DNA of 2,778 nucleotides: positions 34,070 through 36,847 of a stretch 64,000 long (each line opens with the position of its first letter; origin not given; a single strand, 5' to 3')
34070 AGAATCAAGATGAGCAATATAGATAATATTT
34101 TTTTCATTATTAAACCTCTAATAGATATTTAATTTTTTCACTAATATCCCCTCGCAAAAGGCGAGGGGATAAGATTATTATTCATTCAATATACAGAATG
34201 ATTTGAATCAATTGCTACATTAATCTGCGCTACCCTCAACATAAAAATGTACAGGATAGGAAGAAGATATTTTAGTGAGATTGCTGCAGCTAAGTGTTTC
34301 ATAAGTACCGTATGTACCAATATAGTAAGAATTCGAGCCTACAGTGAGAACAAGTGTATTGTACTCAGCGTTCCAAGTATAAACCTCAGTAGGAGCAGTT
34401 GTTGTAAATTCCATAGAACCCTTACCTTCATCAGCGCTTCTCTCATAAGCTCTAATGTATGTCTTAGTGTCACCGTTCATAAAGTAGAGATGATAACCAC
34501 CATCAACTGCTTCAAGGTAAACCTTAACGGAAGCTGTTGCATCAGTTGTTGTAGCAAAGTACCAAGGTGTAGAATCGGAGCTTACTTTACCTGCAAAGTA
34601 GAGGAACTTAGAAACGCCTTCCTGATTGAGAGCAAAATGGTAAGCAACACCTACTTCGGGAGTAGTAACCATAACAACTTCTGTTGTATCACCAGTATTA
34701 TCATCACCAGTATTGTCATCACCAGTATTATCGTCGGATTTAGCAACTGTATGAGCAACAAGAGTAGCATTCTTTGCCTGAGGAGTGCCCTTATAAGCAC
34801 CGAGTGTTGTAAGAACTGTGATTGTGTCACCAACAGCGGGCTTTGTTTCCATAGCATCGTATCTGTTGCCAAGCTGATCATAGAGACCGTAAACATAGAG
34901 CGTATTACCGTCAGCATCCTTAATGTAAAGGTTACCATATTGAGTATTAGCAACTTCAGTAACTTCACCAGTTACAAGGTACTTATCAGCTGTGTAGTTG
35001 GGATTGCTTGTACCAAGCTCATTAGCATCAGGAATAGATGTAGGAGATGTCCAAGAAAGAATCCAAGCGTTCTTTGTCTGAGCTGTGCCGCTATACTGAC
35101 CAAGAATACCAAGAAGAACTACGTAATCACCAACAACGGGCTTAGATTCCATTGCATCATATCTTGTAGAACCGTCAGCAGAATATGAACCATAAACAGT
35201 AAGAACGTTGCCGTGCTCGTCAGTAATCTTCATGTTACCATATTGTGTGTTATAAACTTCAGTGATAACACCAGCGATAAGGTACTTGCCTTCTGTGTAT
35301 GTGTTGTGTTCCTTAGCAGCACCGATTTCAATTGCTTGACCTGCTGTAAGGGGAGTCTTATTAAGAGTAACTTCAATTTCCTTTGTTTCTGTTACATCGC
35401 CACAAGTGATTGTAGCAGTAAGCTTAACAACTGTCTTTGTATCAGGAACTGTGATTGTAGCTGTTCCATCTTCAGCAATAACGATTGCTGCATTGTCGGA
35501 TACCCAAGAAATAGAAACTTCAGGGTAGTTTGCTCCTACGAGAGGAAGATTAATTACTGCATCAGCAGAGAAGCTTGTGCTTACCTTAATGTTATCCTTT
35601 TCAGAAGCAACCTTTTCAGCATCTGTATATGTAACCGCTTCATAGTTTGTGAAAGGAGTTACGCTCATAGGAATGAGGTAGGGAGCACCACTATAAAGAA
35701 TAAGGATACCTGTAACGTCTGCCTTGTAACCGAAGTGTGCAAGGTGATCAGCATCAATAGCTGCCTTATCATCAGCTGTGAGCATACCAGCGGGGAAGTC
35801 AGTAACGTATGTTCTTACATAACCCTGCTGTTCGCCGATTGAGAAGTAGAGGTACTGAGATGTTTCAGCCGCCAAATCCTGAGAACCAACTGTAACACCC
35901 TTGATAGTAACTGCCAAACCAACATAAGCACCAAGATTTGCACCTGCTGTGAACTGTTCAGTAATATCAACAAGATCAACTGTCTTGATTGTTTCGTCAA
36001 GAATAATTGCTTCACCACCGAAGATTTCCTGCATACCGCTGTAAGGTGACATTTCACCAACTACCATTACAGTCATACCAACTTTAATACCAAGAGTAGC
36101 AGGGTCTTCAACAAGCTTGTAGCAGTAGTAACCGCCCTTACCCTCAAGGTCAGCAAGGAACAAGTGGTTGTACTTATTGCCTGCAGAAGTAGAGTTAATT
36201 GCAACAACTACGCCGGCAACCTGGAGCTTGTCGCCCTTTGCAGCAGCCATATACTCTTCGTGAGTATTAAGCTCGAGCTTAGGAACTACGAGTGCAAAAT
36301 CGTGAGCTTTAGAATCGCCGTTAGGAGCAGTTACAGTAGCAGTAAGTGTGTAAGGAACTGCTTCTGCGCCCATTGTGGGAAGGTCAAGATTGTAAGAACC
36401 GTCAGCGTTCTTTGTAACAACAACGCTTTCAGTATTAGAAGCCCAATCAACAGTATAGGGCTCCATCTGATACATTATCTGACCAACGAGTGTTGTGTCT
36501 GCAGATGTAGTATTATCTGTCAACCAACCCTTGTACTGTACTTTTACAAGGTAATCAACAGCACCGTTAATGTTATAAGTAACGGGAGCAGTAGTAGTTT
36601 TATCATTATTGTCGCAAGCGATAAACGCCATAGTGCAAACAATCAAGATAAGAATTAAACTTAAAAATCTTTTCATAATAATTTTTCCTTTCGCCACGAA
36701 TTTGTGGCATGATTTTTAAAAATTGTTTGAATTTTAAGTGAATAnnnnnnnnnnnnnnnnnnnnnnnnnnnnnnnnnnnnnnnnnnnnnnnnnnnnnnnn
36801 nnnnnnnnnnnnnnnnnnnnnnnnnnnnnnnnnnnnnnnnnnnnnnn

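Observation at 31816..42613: Seven-gene locus coupling a CUT1 ABC importer to an SNase-type lipoprotein nuclease and two giant OB-fold lipoproteins: candidate extracellular nucleic-acid capture/degradation/uptake system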

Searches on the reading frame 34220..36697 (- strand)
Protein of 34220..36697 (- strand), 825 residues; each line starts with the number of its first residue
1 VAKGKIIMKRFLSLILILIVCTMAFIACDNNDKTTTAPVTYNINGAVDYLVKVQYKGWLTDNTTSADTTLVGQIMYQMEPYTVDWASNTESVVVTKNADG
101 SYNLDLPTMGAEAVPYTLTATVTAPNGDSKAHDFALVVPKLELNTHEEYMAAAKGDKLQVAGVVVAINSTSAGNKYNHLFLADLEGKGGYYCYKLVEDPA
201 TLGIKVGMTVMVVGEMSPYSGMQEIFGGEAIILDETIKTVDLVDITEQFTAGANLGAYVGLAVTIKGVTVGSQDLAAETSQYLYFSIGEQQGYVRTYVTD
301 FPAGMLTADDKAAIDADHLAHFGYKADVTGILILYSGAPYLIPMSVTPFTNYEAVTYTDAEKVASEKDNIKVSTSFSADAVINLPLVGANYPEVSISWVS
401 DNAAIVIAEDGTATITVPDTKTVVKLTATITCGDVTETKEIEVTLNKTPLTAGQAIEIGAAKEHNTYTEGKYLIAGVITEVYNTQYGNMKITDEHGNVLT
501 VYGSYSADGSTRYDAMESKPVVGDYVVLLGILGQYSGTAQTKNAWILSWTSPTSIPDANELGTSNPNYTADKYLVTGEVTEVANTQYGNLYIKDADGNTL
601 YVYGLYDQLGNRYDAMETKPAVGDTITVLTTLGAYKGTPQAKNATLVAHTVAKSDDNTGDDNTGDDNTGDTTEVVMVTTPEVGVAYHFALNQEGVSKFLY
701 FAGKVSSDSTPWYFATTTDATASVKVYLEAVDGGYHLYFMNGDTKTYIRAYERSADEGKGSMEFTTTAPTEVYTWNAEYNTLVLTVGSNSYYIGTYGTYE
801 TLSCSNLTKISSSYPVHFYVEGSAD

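Call 3: search_protein_families(library=pfam, proteins=[window:34220-36697:-], max_evalue=0.1)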
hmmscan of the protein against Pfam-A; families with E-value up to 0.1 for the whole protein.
window:34220-36697:- (825 aa): 3 families
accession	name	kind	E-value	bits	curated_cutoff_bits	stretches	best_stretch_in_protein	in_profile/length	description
PF20578.4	aBig_2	-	7e-12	45.4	27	2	381-447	24-88/89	Atrophied bacterial Ig domain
PF01336.31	tRNA_anti-codon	-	0.0021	18.4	27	0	473-538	2-63/75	OB-fold nucleic acid binding domain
PF13742.12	tRNA_anti_2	-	0.09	13.5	27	0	571-637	20-83/95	OB-fold nucleic acid binding domain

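Call 4: search_protein_families(library=ncbifam, proteins=[window:34220-36697:-], max_evalue=0.1)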
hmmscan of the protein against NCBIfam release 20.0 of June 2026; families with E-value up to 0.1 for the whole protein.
window:34220-36697:- (825 aa): 0 families

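Call 21: search_solved_structures(query=window:34220-36697:-, max_evalue=1)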
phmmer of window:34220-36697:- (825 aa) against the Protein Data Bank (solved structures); distinct sequences matched with E-value up to 1: 0.

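Call 28: find_homologous_proteins(query=window:34220-36697:-, max_evalue=0.001)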
Query window:34220-36697:- (825 aa): 706 proteins with E <= 0.001 among 8000 candidates; the best 120 are listed.
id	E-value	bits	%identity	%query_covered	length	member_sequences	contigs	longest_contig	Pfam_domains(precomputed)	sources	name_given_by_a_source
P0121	0.0e+0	1811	100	99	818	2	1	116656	PF20578.5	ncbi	-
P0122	0.0e+0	1404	89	82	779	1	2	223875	PF01336.32,PF20578.5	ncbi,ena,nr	ncbi:MAG: hypothetical protein IKA84_03080 [Clostridia bacterium]|nr:hypothetical protein [Clostridi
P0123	0.0e+0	1038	48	79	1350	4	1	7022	PF01336.32,PF20578.5,PF18705.8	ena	-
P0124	1.1e-291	988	60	95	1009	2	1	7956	PF20578.5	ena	-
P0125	1.2e-289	981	63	90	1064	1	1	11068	PF20578.5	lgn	-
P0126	1.3e-288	977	63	90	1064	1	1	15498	PF20578.5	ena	-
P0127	2.5e-286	970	63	90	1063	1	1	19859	PF20578.5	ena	-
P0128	8.6e-285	965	63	90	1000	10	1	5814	PF20578.5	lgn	-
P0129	2.1e-283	960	63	90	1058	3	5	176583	PF20578.5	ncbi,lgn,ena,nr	ncbi:MAG: hypothetical protein IJ360_01905 [Clostridia bacterium]|nr:hypothetical protein [Clostridi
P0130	4.1e-280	949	61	90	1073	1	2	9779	PF20578.5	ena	-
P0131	9.6e-276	935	71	70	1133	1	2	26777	PF01336.32,PF20578.5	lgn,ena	-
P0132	1.4e-273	928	69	75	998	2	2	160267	PF20578.5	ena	-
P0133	3.3e-272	923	72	69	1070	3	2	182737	PF20578.5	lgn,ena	-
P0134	1.8e-264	898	70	69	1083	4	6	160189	PF20578.5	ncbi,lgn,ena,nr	ncbi:MAG: hypothetical protein IKM40_03090 [Clostridia bacterium]|nr:hypothetical protein [Clostridi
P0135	5.3e-253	860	49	78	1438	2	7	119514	PF01336.32,PF20578.5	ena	-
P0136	1.2e-250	852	54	77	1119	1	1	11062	PF01336.32,PF20578.5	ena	-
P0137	2.2e-249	848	54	77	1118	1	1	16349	PF01336.32,PF20578.5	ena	-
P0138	2.0e-245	835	48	93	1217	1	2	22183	PF01336.32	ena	-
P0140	3.5e-243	827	53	78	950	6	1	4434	PF01336.32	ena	-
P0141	1.7e-241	822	52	78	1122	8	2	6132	PF01336.32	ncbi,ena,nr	ncbi:MAG: hypothetical protein IJY66_06080 [Clostridia bacterium]|nr:hypothetical protein [Clostridi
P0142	4.4e-241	820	53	74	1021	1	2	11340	PF01336.32,PF20578.5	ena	-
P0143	9.0e-240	816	52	78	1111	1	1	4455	PF01336.32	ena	-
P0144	7.8e-236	803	52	76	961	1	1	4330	PF01336.32,PF20578.5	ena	-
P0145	1.6e-235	802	53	74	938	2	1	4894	PF01336.32,PF20578.5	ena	-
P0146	2.5e-235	801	52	74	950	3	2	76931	PF01336.32,PF20578.5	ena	-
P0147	4.6e-235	800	52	74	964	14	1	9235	PF01336.32,PF20578.5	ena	-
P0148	1.2e-233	796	52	74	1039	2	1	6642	PF13742.13,PF01336.32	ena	-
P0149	4.2e-233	794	52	74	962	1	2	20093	PF01336.32,PF20578.5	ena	-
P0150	5.3e-231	787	52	74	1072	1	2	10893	PF22708.3,PF01336.32,PF20578.5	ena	-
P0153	6.5e-230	783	53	74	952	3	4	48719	PF01336.32,PF20578.5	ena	-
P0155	1.9e-228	779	52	74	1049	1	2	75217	PF13742.13,PF01336.32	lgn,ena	-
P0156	2.7e-228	778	51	77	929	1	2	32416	PF01336.32,PF20578.5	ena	-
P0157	9.6e-228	776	50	78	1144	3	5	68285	PF01336.32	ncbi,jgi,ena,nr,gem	ncbi:MAG: hypothetical protein E7605_03560 [Ruminococcaceae bacterium]|nr:hypothetical protein [Osci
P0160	1.4e-225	769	51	80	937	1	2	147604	PF01336.32,PF20578.5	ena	-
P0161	3.1e-225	768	46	97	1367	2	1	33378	PF01336.32,PF20578.5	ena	-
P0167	4.4e-222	758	48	82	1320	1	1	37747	PF01336.32,PF20578.5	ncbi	-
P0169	1.0e-220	753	55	40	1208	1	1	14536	PF01336.32,PF20578.5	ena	-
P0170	1.6e-219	749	50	74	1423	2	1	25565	PF01336.32,PF20578.5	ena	-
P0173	1.1e-217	743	48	96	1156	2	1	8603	PF01336.32,PF20578.5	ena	-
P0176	3.1e-216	738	45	70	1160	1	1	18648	PF01336.32,PF20578.5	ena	-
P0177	2.1e-214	732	47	75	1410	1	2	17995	PF13416.12,PF01547.31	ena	-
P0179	3.8e-213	728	49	77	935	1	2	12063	PF01336.32,PF20578.5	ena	-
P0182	1.1e-211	723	52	85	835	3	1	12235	PF01336.32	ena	-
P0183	1.6e-211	723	50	93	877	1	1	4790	PF21827.2,PF20578.5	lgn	-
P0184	1.1e-209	716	50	82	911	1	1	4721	PF01336.32,PF20578.5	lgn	-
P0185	5.4e-209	714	53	72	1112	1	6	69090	PF01336.32,PF20578.5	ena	-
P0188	4.6e-208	711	46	96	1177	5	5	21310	PF01336.32,PF20578.5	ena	-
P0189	1.1e-207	710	53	78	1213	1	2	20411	PF01336.32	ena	-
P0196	3.1e-202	692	53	72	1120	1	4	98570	PF01336.32,PF20578.5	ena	-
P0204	3.5e-200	685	53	78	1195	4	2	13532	PF01336.32,PF20578.5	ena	-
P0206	9.8e-200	684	55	75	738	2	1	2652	PF01336.32,PF20578.5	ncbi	-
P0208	2.6e-199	682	48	78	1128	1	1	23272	PF01336.32,PF20578.5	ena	-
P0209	6.9e-199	681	54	78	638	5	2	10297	PF01336.32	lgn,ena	-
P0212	1.5e-198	680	51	79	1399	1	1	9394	PF20578.5,PF01223.30,PF13930.13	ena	-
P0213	1.5e-198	680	53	79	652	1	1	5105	PF01336.32,PF20578.5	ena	-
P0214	1.6e-198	680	46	77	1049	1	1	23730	PF01336.32,PF20578.5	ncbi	-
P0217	1.7e-197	676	53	78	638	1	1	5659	PF01336.32,PF20578.5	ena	-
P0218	2.9e-197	675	53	78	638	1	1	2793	PF01336.32,PF20578.5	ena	-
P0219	4.7e-197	675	53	75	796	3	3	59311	PF01336.32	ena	-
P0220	6.9e-197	674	53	77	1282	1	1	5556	PF01336.32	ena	-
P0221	8.1e-197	674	53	77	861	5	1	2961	PF01336.32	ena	-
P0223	1.3e-196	673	51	78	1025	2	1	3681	PF01336.32,PF20578.5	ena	-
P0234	9.4e-195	667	54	74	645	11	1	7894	PF20578.5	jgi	jgi:DNA/RNA endonuclease YhcR with UshA esterase domain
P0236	1.0e-194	667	55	24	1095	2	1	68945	PF01336.32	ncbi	-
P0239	3.4e-194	665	54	76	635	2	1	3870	PF01336.32,PF20578.5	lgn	-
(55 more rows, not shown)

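Call 45: search_protein_families(library=pfam, proteins=[P0212, P0177, P0123, P0183, P0150, P0234], max_evalue=0.001)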
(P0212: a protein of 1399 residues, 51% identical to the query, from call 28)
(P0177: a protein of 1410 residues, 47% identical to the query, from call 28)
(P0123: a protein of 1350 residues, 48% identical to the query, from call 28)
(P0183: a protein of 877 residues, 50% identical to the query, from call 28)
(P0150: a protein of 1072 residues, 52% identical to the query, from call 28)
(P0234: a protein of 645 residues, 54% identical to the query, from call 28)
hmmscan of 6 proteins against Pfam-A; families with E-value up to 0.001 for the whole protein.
P0212 (1399 aa): 3 families
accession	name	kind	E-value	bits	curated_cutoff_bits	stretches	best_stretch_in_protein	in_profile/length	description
PF13930.12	Endonuclea_NS_2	-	1.8e-19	70.7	27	1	963-1088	11-128/132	DNA/RNA non-specific endonuclease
PF01223.29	Endonuclease_NS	-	7.3e-08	32.8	23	1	1000-1093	80-174/223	DNA/RNA non-specific endonuclease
PF20578.4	aBig_2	-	1.3e-07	31.7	27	1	412-466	31-86/89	Atrophied bacterial Ig domain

P0177 (1410 aa): 3 families
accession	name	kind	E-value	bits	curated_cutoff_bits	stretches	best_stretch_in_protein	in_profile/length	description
PF13416.11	SBP_bac_8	-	5.7e-31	108.8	27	1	233-566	1-274/279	Bacterial extracellular solute-binding protein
PF01547.30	SBP_bac_1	-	5.3e-18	66.5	26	1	232-537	11-303/307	Bacterial extracellular solute-binding protein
PF01336.31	tRNA_anti-codon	-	6.5e-06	26.4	27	0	1096-1165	2-68/75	OB-fold nucleic acid binding domain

P0123 (1350 aa): 4 families
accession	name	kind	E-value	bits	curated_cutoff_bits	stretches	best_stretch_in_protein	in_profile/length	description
PF01336.31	tRNA_anti-codon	-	1e-08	35.4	27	0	568-638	1-68/75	OB-fold nucleic acid binding domain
PF20578.4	aBig_2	-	1.1e-08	35.2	27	1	377-439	25-87/89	Atrophied bacterial Ig domain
PF18705.7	DUF5643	-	7.3e-08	32.8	34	0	1132-1155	47-71/115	Family of unknown function (DUF5643)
PF03643.20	Vps26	-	0.00023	20.7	27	0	603-639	219-255/275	Vacuolar protein sorting-associated protein 26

P0183 (877 aa): 3 families
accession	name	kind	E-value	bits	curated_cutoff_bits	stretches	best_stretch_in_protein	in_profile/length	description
PF21827.1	New_glue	-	1.5e-05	25.1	31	1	1-61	1-56/94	New glue protein family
PF20578.4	aBig_2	-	2.5e-05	24.4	27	1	397-462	25-87/89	Atrophied bacterial Ig domain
PF01336.31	tRNA_anti-codon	-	4e-05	23.9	27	0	592-655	3-62/75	OB-fold nucleic acid binding domain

P0150 (1072 aa): 4 families
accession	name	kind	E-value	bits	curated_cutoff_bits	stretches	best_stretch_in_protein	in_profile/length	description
PF01336.31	tRNA_anti-codon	-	2.5e-09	37.4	27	0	492-560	3-68/75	OB-fold nucleic acid binding domain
PF20578.4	aBig_2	-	4.7e-09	36.4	27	1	403-464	25-87/89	Atrophied bacterial Ig domain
PF22708.2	S1CSD-TOTE-1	-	5.1e-05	23.1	27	0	627-650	28-51/65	S1/CSD-like domain 1 of the TOTE conflict systems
PF21827.1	New_glue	-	0.00023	21.3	31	1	1-58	1-54/94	New glue protein family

P0234 (645 aa): 2 families
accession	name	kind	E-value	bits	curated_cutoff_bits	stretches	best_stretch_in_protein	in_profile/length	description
PF20578.4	aBig_2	-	4.6e-08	33.2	27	1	364-438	16-87/89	Atrophied bacterial Ig domain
PF01336.31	tRNA_anti-codon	-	4.8e-05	23.6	27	0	466-536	5-73/75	OB-fold nucleic acid binding domain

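Call 46: predict_structure(alignment_id=A2)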
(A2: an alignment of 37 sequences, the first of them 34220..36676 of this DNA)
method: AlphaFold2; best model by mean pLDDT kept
length: 818 residues; sequences in the alignment: 37
mean_pLDDT: 86.5   pTM: 0.52
mean pLDDT of the five models: 86.5, 85.5, 85.6, 83.9, 83.8
residues with pLDDT >= 90: 468; 70-90: 279; 50-70: 38; < 50: 33
segments of 3 or more residues with pLDDT < 50: 22-30, 647-666, 815-818
pLDDT, mean of each block of 10 residues (from residue 1): 78 76 45 81 83 73 89 92 90 88 82 93 92 86 92 95 93 92 94 94 94 87 91 95 93 96 88 86 93 92 94 94 91 94 94 91 82 89 91 95 91 87 96 89 90 84 87 92 95 94 90 94 89 93 95 94 94 94 94 96 90 94 94 94 67 32 49 84 68 86 77 86 92 91 82 85 89 84 78 77 63 51
secondary structure, 60 per line:
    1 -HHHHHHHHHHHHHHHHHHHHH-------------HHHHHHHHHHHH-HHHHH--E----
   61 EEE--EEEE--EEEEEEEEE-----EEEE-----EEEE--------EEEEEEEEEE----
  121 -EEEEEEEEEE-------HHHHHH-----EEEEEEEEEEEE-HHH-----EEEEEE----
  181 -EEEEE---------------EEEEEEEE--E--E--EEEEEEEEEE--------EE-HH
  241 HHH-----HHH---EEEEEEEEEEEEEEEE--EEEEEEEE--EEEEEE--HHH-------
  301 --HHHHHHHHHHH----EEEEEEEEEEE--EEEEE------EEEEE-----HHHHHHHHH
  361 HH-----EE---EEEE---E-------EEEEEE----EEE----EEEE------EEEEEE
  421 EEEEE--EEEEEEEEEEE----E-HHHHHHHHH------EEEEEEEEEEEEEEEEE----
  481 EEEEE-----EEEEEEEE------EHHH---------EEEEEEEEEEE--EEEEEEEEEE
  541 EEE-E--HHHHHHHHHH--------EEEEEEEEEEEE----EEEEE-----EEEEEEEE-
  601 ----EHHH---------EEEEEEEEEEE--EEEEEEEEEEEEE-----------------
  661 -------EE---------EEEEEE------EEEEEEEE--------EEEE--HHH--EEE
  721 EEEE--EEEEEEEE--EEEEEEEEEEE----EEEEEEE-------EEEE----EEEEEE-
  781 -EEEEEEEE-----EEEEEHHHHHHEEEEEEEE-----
elements in order (helices of 4 or more, strands of 3 or more residues): H2-22 H36-47 H49-53 E61-63 E66-69 E72-80 E86-89 E95-98 E107-116 E122-131 H139-144 E150-161 E171-176 E182-186 E202-209 E218-227 H239-243 E255-270 E273-280 E283-288 H303-313 E318-328 E331-335 E342-346 H352-362 E373-376 E388-393 E398-400 E405-408 E415-425 E428-438 H445-453 E460-476 E481-485 E491-498 E518-528 E531-543 H548-557 E566-577 E582-586 E592-599 E618-628 E631-643 E679-684 E691-698 E707-710 E718-724 E727-734 E737-747 E752-758 E766-769 E774-779 E782-789 E795-799 H800-805 E806-813

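Call 49: fold_search(model_id=the predicted structure, library=pdb)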
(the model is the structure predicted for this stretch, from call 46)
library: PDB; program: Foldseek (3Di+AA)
matches with E <= 10: 1482; with E <= 0.001: 31
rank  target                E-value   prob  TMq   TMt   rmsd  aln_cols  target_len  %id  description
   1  5ho0                  1.4e-06  0.98  0.12  0.12  23.1       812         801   12  Crystal structure of AbnA (closed conformation), a GH43 extracellular arabinanase from Geobacillus stearothermophilus (released 2017-02-01)
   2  5hp6                  4.7e-06  0.99  0.14  0.14  21.2       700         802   11  Structure of AbnA, a GH43 extracellular arabinanase from Geobacillus stearothermophilus (a new conformational state) (released 2017-02-01)
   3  5ho2                  6.3e-06  0.99  0.15  0.16  21.8       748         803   11  Crystal structure of AbnA (open conformation), a GH43 extracellular arabinanase from Geobacillus stearothermophilus (released 2017-02-01)
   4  8k3j_A                7.3e-06  0.72  0.08  0.11  33.8       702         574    9  Structure of human CNTN2 immunoglobulin domains 1-6 homo-dimer (released 2024-07-17)
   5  6e6b_B                8.5e-06  0.60  0.07  0.09  50.9       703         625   11  Crystal structure of the Protocadherin GammaB4 extracellular domain (released 2019-04-10)
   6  6xi3                  9.9e-06  0.75  0.06  0.11  33.8       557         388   13  Crystal structure of tetra-tandem repeat in extending region of large adhesion protein (released 2020-10-14)
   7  9bfu_A                1.5e-05  0.44  0.08  0.05  29.5       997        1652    9  Cryo-EM structure of Sevenless extracellular domain (composite map of the dimer, pH 4.6) (released 2025-01-29)
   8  7ok5_B                1.7e-05  0.84  0.11  0.14  31.5       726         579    9  Crystal structure of mouse neurofascin 155 immunoglobulin domains (released 2022-12-14)
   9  6e6b_A                7.6e-05  0.30  0.07  0.09  58.9       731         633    9  Crystal structure of the Protocadherin GammaB4 extracellular domain (released 2019-04-10)
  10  6iaa_A                8.0e-05  0.57  0.09  0.09  33.4       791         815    8  hRobo2 ectodomain (released 2019-03-13)
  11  7ol4_D                8.0e-05  0.54  0.10  0.13  32.6       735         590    9  Mouse contactin-1 neurofascin-155 immunoglobulin domains adhesion complex (released 2022-12-14)
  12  3b43                  9.8e-05  0.47  0.09  0.11  44.2       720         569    8  I-band fragment I65-I70 from titin (released 2008-01-22)
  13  6vg1_A                1.1e-04  0.30  0.07  0.09  62.4       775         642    7  xenopus protocadherin 8.1 EC1-6 (released 2020-03-11)
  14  9ozc_A                1.2e-04  0.28  0.08  0.05  41.0      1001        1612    9  Cryo-EM structure of 1:2:1 ROS1/NEL/NICOL holo-complex, conformation 1. (released 2026-02-25)
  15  9ba5_A                1.3e-04  0.80  0.10  0.13  27.3       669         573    7  Cross-linked Contactin 2 Ig1-Ig6 (released 2024-07-17)
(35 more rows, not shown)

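Call 85: find_encoding_contigs(protein=P0177, flank=9000, max_places=2)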
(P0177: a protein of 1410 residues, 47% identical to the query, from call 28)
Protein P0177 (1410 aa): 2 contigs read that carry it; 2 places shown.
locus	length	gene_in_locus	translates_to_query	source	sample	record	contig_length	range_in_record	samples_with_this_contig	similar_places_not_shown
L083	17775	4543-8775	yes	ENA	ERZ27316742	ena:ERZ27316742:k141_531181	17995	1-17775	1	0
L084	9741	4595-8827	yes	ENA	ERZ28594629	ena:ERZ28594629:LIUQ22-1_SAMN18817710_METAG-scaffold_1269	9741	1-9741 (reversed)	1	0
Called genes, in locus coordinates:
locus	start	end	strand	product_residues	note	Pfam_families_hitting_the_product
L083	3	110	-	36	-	?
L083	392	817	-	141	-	-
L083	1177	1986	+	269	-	PF00005:ABC_tran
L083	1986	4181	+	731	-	-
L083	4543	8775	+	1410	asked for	PF01547:SBP_bac_1, PF13416:SBP_bac_8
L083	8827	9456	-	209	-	PF01648:ACPS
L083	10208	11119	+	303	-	PF00388:PI-PLC-X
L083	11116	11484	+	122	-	-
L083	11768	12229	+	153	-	-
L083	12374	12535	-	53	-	PF00301:Rubredoxin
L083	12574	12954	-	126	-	PF06397:Desulfoferrod_N (weak), PF01880:Desulfoferrodox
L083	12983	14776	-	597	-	PF00753:Lactamase_B, PF19583:ODP, PF12724:Flavodoxin_5 (weak), PF01613:Flavin_Reduct, PF21349:RUBY_RBDX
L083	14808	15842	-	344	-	PF00389:2-Hacid_dh, PF02826:2-Hacid_dh_C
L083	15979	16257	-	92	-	PF13560:HTH_31 (weak), PF12844:HTH_19 (weak), PF01381:HTH_3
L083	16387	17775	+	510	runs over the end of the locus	PF05257:CHAP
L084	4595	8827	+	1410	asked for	PF01547:SBP_bac_1, PF13416:SBP_bac_8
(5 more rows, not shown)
